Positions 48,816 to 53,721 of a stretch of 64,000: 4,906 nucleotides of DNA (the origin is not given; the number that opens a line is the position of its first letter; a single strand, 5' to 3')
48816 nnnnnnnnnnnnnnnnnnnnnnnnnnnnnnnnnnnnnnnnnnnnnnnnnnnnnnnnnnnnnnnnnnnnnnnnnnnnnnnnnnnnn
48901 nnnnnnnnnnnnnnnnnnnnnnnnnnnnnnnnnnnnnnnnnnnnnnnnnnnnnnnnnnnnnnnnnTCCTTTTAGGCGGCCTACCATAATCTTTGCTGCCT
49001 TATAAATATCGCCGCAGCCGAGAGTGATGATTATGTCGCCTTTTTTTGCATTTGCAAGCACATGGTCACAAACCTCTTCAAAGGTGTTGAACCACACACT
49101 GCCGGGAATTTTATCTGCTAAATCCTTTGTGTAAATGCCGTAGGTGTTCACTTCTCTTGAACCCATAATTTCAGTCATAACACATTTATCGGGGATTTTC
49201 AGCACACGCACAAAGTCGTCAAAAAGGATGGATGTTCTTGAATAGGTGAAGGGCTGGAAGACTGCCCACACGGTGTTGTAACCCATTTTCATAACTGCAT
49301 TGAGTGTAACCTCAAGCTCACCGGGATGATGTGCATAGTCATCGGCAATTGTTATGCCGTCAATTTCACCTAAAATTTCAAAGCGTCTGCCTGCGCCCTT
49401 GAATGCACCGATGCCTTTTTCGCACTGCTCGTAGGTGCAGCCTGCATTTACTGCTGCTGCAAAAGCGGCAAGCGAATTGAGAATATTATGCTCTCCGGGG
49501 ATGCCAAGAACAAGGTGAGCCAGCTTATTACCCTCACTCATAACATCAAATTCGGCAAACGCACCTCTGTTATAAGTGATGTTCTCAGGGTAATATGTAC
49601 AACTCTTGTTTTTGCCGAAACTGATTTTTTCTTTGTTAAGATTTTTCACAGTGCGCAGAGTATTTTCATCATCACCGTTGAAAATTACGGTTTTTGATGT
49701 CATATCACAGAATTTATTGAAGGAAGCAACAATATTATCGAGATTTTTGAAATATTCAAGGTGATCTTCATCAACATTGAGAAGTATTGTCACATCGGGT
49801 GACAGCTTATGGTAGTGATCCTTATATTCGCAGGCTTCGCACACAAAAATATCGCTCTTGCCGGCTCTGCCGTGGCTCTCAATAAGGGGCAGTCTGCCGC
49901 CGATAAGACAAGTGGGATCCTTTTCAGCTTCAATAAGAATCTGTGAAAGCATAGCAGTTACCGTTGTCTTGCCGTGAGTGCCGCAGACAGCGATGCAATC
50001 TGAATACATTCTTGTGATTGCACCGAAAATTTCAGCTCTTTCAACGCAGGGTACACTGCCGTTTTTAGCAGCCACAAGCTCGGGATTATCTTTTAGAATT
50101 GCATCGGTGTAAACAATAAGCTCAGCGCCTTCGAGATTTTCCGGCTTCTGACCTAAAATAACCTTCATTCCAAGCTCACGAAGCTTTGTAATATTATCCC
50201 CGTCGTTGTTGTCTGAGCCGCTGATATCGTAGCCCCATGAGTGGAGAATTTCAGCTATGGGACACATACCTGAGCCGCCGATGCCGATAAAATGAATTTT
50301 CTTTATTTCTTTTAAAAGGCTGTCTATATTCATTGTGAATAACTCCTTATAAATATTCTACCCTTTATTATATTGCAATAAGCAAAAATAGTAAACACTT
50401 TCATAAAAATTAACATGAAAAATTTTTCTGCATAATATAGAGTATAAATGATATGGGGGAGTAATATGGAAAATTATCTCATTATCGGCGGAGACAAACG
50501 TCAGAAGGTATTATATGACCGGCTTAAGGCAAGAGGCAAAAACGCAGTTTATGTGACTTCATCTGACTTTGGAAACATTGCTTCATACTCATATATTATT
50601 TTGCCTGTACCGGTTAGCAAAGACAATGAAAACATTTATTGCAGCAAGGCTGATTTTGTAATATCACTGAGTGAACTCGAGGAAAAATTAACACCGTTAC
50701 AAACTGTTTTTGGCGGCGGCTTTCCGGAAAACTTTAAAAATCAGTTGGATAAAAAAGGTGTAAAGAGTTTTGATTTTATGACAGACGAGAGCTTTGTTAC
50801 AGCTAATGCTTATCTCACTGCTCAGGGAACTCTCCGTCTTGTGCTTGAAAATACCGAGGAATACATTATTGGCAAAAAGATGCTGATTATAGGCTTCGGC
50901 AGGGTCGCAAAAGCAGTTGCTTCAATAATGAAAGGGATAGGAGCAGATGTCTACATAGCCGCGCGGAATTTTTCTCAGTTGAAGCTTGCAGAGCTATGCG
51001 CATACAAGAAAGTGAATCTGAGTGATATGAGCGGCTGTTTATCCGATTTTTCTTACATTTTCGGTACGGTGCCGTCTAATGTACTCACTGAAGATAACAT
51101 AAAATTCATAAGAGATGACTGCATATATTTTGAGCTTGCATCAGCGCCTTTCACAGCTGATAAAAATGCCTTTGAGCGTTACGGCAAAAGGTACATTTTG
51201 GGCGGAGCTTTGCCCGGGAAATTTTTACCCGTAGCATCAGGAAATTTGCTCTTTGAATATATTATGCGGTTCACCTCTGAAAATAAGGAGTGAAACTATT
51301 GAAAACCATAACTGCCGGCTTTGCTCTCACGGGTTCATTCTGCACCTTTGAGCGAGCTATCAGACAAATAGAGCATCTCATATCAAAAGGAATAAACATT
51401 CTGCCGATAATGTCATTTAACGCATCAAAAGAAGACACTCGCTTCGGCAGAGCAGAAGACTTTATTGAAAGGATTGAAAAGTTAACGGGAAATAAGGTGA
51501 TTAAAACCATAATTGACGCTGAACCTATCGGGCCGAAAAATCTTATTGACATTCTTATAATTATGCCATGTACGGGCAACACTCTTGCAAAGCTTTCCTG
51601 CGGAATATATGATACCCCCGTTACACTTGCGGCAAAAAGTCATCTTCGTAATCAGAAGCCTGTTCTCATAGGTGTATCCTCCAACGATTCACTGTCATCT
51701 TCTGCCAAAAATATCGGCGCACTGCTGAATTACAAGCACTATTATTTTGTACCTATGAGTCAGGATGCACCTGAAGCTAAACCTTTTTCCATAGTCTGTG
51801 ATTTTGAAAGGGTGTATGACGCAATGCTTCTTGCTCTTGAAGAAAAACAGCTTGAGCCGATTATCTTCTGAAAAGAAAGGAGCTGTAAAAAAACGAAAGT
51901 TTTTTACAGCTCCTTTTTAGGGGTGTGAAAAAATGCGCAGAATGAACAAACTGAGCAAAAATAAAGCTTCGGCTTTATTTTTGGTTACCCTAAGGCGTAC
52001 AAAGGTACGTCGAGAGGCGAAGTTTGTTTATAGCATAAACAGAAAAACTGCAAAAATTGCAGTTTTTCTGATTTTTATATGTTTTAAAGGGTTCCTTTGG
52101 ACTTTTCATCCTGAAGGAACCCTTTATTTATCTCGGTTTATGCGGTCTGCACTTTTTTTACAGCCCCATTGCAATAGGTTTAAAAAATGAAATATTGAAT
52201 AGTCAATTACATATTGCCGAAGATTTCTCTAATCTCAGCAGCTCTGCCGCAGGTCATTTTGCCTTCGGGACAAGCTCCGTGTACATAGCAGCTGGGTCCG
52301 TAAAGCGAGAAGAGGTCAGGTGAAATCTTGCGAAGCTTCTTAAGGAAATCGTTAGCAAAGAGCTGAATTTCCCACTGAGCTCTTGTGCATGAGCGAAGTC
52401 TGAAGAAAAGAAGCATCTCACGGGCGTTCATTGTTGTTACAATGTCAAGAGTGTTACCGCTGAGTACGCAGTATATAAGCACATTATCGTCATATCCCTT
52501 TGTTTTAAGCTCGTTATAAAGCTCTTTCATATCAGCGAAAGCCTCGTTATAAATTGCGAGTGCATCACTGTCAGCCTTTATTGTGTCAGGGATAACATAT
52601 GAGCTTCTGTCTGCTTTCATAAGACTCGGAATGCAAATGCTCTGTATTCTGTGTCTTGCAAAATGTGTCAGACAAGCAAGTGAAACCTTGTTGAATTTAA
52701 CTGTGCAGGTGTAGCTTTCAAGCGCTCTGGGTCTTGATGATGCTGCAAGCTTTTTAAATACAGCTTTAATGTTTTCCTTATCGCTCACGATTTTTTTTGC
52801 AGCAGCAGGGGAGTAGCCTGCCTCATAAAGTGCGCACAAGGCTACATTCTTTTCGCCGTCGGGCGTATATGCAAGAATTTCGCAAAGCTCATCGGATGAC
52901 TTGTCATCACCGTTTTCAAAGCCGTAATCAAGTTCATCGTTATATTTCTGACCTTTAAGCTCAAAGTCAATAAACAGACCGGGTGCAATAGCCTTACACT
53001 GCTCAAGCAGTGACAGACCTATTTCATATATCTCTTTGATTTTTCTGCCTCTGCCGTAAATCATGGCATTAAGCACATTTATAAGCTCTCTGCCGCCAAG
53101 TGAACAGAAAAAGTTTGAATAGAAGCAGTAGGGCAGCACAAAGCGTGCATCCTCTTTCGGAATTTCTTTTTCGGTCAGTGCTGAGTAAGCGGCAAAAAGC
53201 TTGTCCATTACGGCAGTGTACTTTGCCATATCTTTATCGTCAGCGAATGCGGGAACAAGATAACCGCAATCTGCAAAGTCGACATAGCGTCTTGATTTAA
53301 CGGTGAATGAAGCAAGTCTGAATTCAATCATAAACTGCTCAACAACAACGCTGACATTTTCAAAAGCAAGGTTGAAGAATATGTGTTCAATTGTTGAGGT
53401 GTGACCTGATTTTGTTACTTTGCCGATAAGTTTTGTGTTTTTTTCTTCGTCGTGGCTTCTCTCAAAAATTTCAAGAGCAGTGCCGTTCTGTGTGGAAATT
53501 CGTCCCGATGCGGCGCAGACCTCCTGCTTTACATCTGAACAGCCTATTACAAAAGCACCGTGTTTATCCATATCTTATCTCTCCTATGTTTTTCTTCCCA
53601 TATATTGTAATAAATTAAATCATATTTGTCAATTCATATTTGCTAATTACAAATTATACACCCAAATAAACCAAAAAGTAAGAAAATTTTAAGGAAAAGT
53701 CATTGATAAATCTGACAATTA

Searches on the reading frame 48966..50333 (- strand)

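Call 32: search_protein_families(library=pfam, proteins=[window:48966-50333:-], max_evalue=0.00001)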
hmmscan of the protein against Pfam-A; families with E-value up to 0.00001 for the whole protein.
window:48966-50333:- (456 aa): 3 families
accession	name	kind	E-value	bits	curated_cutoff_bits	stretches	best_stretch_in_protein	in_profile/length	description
PF08245.18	Mur_ligase_M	-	1.9e-27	97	24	1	116-294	1-200/200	Mur ligase middle domain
PF01225.30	Mur_ligase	-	5.1e-23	81.7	21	1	12-109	1-93/95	Mur ligase family, catalytic domain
PF02875.26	Mur_ligase_C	-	4.5e-16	60.3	28.4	1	316-441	1-127/127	Mur ligase, glutamate ligase domain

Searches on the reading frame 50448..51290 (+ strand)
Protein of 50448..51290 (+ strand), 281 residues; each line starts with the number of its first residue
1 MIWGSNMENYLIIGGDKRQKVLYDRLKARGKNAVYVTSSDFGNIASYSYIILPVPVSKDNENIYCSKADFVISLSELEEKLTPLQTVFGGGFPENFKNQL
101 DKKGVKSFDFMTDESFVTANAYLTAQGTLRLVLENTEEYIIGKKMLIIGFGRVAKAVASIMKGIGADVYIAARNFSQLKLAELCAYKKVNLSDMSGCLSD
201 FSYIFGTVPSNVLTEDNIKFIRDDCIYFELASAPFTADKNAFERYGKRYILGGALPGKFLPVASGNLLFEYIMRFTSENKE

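Call 32: search_protein_families(library=pfam, proteins=[window:50448-51290:+], max_evalue=0.00001)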
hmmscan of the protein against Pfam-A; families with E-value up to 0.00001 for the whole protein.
window:50448-51290:+ (281 aa): 2 families
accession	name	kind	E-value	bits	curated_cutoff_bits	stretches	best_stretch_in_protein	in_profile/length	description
PF16924.11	DpaA_N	-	1.6e-17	64.1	29.2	1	10-111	2-116/116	Dipicolinate synthase subunit A N-terminal domain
PF02826.25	2-Hacid_dh_C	-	1.2e-06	28.4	25.1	1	139-215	33-106/178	D-isomer specific 2-hydroxyacid dehydrogenase, NAD binding domain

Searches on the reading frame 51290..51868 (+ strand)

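Call 32: search_protein_families(library=pfam, proteins=[window:51290-51868:+], max_evalue=0.00001)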
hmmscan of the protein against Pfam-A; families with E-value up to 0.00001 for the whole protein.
window:51290-51868:+ (193 aa): 1 family
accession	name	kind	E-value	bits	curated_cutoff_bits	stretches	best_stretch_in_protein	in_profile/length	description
PF02441.25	Flavoprotein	-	1.5e-23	83.6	22.7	1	10-158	4-130/162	Flavoprotein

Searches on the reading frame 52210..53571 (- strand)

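Call 32: search_protein_families(library=pfam, proteins=[window:52210-53571:-], max_evalue=0.00001)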
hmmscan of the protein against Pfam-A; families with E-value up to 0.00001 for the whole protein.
window:52210-53571:- (454 aa): 1 family
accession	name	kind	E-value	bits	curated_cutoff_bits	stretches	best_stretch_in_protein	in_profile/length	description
PF02511.20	Thy1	-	7.8e-68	228.5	24.8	2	15-197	9-190/191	Thymidylate synthase complementing protein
